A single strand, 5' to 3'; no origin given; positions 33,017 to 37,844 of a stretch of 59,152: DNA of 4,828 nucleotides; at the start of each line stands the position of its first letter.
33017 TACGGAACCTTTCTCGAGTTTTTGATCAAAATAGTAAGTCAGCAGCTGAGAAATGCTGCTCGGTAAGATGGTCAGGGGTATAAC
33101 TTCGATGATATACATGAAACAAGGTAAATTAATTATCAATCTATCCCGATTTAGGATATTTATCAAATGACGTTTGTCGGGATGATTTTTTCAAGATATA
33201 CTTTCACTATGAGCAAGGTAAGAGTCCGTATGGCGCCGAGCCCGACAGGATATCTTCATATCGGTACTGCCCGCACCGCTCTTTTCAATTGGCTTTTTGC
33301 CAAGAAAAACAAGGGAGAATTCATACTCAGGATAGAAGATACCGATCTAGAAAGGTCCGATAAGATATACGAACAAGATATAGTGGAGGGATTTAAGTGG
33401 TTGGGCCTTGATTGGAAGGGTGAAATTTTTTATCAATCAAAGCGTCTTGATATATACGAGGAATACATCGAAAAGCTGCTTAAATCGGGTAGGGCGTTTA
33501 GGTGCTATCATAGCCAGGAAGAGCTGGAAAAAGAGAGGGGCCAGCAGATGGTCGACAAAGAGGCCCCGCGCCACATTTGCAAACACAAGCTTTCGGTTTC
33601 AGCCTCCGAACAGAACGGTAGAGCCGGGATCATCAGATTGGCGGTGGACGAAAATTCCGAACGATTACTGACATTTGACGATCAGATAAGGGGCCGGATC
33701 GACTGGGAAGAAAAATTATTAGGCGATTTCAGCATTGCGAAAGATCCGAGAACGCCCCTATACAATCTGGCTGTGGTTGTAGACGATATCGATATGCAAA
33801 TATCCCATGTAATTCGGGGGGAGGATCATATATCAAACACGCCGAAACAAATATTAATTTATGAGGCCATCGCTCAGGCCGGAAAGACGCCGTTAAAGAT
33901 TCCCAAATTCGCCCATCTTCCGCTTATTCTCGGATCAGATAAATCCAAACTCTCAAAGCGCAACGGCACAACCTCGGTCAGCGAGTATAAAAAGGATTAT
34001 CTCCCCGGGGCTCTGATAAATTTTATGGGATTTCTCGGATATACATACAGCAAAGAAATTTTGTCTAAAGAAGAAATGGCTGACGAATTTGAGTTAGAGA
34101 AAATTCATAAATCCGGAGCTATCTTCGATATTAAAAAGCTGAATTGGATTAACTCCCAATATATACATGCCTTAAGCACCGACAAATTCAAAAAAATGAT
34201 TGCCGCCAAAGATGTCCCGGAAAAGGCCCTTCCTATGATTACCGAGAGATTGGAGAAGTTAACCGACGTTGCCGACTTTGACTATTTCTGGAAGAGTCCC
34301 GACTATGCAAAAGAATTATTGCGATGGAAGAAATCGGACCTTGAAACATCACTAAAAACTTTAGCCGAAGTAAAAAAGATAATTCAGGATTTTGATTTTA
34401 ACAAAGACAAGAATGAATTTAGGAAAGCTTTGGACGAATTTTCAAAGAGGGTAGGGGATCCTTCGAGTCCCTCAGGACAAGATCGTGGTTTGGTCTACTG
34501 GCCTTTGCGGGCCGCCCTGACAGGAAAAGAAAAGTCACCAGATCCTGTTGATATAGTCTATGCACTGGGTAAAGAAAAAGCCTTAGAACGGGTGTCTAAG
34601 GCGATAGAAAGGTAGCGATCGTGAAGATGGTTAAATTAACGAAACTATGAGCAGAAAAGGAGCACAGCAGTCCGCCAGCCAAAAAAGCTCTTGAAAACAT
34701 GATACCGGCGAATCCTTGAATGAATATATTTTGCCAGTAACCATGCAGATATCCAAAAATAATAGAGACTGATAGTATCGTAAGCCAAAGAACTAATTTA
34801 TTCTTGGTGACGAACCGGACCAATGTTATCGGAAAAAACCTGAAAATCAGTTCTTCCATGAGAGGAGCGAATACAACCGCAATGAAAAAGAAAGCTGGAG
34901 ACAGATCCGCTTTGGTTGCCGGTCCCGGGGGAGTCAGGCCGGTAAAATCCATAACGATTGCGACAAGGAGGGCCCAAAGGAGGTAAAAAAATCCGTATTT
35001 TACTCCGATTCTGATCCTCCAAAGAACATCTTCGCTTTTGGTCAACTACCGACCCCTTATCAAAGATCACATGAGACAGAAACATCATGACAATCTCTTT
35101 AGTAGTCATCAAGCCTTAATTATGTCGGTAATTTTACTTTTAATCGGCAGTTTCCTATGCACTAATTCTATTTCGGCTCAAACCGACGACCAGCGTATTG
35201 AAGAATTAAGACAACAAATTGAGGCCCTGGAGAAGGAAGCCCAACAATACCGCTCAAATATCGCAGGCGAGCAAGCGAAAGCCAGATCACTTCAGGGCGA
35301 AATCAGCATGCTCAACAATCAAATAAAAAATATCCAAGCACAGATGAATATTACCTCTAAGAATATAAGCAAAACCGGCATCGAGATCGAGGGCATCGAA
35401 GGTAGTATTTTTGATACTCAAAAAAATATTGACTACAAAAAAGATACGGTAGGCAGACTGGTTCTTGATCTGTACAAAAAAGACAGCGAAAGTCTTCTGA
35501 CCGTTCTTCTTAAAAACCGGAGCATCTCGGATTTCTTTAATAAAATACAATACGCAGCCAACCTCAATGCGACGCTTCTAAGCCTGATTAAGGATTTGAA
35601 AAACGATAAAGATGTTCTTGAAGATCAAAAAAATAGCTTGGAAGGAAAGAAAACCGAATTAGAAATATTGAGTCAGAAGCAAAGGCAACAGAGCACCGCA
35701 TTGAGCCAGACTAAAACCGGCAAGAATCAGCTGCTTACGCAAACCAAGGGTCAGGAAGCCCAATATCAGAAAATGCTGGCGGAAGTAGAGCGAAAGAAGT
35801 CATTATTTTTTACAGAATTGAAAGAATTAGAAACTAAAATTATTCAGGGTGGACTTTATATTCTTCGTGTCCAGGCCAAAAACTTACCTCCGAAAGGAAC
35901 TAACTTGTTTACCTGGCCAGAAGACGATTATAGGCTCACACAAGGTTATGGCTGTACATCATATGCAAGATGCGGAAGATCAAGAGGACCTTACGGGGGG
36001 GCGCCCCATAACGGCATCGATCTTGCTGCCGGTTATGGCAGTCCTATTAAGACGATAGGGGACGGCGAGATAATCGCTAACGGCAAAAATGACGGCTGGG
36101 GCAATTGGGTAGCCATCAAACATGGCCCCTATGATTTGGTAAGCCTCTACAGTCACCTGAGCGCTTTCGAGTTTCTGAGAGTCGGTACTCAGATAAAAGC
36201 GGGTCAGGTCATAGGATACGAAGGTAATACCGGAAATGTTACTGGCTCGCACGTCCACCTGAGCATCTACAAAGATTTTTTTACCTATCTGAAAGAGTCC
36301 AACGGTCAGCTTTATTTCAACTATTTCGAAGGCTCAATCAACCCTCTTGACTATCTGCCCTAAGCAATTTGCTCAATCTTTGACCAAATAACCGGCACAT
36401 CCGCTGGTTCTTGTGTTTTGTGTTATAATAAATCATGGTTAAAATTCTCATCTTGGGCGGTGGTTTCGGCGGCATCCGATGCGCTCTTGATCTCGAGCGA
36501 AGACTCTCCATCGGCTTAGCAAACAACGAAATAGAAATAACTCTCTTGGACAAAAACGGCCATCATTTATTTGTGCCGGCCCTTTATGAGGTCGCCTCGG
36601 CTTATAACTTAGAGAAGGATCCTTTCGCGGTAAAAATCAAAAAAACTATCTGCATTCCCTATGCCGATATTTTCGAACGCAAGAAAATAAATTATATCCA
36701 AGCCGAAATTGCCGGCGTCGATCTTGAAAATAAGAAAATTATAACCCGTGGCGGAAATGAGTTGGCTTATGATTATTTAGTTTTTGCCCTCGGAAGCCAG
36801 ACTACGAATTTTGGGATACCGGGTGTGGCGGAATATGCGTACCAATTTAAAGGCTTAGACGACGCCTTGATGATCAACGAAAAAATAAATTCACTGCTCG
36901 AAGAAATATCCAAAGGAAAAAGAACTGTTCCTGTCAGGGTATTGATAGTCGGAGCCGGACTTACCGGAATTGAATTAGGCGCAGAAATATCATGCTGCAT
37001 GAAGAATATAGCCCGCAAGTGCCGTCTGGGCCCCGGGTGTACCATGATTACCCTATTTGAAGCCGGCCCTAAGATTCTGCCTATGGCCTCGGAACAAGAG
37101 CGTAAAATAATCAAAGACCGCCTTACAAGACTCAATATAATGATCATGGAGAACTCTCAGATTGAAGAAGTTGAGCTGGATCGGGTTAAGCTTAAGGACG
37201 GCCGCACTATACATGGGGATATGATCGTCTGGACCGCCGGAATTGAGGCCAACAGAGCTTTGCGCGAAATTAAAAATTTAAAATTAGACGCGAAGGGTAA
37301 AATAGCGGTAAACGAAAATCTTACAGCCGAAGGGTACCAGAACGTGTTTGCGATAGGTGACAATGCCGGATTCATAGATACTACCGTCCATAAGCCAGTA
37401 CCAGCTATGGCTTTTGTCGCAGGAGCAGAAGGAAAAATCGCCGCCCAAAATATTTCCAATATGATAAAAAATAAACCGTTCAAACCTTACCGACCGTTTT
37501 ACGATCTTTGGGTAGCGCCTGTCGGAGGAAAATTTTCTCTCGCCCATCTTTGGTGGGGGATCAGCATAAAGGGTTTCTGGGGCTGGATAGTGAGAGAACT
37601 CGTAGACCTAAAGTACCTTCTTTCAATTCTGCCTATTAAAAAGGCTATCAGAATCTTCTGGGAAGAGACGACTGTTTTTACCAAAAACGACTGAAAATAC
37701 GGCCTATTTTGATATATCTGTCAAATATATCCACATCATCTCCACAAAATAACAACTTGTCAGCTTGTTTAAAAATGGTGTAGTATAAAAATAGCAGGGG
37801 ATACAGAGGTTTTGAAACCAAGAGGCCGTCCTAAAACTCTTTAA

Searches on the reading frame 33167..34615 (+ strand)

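Call 79: search_protein_families(library=pfam, proteins=[window:33167-34615:+], max_evalue=0.001)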
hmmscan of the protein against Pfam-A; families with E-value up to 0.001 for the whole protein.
window:33167-34615:+ (482 aa): 2 families
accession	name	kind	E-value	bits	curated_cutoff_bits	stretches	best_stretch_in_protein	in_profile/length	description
PF00749.27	tRNA-synt_1c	-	2.2e-94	316.4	23.4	1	17-327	1-314/314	tRNA synthetases class I (E and Q), catalytic domain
PF19269.4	Anticodon_2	-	1.2e-17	65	23.6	1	351-480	16-141/141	Anticodon binding domain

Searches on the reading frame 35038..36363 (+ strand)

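Call 79: search_protein_families(library=pfam, proteins=[window:35038-36363:+], max_evalue=0.001)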
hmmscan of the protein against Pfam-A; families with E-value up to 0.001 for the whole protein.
window:35038-36363:+ (441 aa): 2 families
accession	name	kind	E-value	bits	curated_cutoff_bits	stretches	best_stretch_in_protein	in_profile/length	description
PF01551.29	Peptidase_M23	-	6.3e-24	84.4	28.7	1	323-412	2-89/96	Peptidase family M23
PF24568.1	CC_PcsB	-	0.00099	19.4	27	1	127-196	4-74/75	Peptidoglycan hydrolase PcsB, coiled-coil domain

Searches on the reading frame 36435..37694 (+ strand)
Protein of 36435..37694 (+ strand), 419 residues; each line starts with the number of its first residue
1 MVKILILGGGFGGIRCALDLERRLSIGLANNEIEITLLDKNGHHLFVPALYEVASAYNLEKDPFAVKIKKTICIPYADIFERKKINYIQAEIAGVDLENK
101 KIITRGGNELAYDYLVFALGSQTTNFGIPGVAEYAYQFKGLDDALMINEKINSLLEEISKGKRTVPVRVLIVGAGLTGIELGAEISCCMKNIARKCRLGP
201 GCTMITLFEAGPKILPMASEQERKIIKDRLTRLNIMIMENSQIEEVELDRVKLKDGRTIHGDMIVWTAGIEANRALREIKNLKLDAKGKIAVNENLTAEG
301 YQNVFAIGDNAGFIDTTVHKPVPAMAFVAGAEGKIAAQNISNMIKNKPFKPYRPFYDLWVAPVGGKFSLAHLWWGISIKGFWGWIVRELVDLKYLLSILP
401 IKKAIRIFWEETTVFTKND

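Call 80: search_protein_families(library=pfam, proteins=[window:36435-37694:+], max_evalue=0.001)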
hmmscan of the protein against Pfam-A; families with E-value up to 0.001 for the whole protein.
window:36435-37694:+ (419 aa): 2 families
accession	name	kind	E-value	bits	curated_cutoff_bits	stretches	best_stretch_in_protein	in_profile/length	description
PF07992.20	Pyr_redox_2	-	4.2e-46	158.1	26.1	1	3-332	2-290/291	Pyridine nucleotide-disulphide oxidoreductase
PF00070.33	Pyr_redox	-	1.4e-08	35.6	22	1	168-251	1-71/82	Pyridine nucleotide-disulphide oxidoreductase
